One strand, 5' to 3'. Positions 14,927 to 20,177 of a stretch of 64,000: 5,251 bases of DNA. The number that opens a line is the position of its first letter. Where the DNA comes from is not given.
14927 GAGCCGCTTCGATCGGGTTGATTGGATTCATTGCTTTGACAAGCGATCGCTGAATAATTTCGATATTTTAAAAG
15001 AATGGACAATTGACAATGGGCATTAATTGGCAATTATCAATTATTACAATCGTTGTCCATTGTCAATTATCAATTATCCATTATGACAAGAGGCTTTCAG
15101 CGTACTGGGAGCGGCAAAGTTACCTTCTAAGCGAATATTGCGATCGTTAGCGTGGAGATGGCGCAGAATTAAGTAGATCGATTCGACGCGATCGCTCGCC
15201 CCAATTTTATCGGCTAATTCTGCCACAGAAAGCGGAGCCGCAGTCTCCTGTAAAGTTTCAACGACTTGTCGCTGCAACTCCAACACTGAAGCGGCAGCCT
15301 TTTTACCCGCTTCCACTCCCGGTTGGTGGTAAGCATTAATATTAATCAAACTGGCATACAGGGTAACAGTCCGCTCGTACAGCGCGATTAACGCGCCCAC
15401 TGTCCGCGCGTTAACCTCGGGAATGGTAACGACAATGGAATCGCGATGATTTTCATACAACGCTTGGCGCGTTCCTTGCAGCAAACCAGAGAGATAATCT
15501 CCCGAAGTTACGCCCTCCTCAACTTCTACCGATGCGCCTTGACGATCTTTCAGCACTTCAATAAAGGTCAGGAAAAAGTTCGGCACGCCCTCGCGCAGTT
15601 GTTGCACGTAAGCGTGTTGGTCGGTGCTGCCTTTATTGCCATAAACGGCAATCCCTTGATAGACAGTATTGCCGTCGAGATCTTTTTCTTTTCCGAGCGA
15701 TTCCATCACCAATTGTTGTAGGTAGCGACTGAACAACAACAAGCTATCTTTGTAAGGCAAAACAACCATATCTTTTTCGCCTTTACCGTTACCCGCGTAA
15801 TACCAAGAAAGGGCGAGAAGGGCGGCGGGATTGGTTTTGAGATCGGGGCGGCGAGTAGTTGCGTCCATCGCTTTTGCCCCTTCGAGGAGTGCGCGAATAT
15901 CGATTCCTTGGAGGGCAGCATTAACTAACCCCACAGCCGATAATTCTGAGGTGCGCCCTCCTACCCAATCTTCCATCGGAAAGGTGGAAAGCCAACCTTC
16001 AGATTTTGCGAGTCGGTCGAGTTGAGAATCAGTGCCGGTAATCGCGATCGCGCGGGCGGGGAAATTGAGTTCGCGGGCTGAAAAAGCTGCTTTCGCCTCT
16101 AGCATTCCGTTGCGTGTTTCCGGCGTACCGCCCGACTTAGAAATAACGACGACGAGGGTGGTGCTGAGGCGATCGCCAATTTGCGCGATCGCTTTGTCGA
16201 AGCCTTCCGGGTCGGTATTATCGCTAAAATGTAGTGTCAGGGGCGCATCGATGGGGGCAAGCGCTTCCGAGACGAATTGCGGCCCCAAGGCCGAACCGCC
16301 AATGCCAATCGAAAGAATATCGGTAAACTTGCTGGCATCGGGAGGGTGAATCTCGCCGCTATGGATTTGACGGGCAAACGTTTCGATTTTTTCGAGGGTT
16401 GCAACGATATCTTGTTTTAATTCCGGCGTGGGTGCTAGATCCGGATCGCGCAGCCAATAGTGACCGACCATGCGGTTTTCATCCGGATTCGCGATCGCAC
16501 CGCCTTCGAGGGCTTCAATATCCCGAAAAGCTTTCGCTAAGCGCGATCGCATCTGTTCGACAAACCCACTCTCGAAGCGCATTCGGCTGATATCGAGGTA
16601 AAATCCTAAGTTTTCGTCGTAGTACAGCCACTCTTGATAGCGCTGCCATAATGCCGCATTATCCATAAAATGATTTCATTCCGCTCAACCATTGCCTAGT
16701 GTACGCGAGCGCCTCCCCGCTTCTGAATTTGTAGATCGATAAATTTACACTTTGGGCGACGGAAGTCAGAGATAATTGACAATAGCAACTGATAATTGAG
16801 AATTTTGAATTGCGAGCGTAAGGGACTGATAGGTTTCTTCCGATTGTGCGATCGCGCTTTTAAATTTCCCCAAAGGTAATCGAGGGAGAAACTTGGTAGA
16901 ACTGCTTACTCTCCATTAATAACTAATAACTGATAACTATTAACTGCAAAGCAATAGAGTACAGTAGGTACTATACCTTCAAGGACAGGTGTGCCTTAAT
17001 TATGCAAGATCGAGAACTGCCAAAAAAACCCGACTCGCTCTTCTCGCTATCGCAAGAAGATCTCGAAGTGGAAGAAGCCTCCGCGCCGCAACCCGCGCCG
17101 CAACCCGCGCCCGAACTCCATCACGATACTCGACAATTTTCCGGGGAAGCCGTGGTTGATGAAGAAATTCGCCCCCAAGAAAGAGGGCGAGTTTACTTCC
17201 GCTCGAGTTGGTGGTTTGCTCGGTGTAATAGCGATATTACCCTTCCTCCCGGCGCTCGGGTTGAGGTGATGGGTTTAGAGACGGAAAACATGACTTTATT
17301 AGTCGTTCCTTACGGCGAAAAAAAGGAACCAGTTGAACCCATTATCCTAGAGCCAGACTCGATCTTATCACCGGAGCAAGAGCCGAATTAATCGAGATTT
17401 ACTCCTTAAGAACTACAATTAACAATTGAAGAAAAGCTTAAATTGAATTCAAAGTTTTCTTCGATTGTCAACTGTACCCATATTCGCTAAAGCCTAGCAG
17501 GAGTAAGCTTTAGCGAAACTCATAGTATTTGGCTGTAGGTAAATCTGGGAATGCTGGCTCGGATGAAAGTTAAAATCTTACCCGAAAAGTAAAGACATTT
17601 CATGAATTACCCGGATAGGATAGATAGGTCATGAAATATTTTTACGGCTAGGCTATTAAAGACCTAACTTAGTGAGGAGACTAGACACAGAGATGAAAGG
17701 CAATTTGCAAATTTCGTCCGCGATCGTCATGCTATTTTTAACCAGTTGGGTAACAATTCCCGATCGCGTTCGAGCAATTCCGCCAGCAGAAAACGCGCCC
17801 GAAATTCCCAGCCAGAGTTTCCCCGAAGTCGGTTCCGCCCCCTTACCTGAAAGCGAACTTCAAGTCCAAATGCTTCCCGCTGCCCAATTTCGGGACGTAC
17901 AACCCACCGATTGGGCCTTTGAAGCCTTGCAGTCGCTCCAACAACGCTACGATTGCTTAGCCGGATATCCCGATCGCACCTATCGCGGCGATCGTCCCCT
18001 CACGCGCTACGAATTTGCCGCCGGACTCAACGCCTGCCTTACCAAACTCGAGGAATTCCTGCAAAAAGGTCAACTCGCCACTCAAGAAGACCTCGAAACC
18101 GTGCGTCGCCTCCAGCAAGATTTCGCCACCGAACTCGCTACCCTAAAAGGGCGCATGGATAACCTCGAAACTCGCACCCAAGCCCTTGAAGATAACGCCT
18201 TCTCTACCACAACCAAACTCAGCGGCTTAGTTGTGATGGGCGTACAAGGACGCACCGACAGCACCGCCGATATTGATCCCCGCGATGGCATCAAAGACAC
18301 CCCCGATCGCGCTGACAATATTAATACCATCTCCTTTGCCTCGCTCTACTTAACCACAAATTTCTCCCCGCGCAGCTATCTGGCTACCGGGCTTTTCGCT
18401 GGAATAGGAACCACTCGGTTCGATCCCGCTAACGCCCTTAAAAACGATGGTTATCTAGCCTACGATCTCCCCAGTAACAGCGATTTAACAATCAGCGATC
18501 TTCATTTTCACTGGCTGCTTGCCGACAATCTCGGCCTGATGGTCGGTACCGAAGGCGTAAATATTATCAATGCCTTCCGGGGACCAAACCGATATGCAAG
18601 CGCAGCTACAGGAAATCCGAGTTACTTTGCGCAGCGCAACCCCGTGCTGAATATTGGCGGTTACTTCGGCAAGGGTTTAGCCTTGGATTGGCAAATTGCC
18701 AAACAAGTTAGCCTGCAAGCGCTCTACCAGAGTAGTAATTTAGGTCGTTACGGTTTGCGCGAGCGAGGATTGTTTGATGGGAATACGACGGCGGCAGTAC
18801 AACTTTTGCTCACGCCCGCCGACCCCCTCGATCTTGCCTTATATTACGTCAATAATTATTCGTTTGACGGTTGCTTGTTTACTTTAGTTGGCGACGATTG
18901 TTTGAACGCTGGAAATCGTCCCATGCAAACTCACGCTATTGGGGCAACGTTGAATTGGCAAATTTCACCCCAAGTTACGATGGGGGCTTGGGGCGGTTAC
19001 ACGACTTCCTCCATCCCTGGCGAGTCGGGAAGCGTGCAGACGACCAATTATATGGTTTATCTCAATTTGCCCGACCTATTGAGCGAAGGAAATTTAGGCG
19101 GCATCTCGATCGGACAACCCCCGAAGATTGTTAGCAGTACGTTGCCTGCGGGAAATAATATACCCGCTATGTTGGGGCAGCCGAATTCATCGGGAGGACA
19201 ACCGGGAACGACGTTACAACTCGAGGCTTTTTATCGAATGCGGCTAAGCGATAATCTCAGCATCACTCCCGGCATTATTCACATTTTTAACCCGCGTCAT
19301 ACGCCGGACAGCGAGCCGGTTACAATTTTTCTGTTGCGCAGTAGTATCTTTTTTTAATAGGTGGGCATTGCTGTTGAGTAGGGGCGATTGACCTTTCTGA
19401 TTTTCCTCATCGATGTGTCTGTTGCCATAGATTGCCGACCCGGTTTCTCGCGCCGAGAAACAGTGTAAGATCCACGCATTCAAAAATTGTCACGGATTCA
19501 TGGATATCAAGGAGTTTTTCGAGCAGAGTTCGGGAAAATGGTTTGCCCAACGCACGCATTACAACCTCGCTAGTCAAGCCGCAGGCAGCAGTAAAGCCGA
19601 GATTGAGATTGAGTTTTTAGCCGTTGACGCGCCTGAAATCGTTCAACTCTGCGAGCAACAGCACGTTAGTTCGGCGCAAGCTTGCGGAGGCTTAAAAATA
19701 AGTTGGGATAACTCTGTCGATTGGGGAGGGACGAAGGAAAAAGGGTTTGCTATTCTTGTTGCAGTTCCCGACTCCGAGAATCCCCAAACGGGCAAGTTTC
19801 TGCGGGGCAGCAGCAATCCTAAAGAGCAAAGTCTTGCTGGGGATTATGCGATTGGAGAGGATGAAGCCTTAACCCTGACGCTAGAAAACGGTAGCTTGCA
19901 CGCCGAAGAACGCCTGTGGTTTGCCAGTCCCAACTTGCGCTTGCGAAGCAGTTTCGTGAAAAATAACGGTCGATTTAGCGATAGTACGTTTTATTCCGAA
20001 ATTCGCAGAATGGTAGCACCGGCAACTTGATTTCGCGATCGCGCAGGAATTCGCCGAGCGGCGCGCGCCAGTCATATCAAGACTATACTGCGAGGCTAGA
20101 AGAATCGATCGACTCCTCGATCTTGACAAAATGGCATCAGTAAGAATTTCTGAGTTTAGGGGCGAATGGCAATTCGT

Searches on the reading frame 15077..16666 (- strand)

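Call 8: search_protein_families(library=pfam, proteins=[window:15077-16666:-], max_evalue=0.00001)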
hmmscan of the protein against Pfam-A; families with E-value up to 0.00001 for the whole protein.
window:15077-16666:- (530 aa): 1 family
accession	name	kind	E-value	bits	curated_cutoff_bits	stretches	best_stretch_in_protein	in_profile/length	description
PF00342.24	PGI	-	1.4e-58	199.2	22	1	49-464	27-468/486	Phosphoglucose isomerase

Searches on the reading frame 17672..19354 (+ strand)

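Call 9: search_protein_families(library=pfam, proteins=[window:17672-19354:+], max_evalue=0.00001)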
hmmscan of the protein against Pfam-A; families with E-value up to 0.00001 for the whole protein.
window:17672-19354:+ (561 aa): 2 families
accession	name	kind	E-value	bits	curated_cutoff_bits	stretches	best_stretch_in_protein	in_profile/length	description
PF04966.18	OprB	-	1.6e-23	84.2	22.9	1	139-559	2-370/372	Carbohydrate-selective porin, OprB family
PF00395.25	SLH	-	2.2e-07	31.2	20.8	1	73-116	2-44/44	S-layer homology domain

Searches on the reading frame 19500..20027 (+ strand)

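Call 9: search_protein_families(library=pfam, proteins=[window:19500-20027:+], max_evalue=0.00001)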
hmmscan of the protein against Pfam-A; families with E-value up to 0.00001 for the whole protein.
window:19500-20027:+ (176 aa): 1 family
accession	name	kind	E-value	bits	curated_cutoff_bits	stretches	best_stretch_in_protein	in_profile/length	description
PF09367.16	CpeS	-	1.4e-53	181.7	23.3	1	2-170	1-170/170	CpeS-like protein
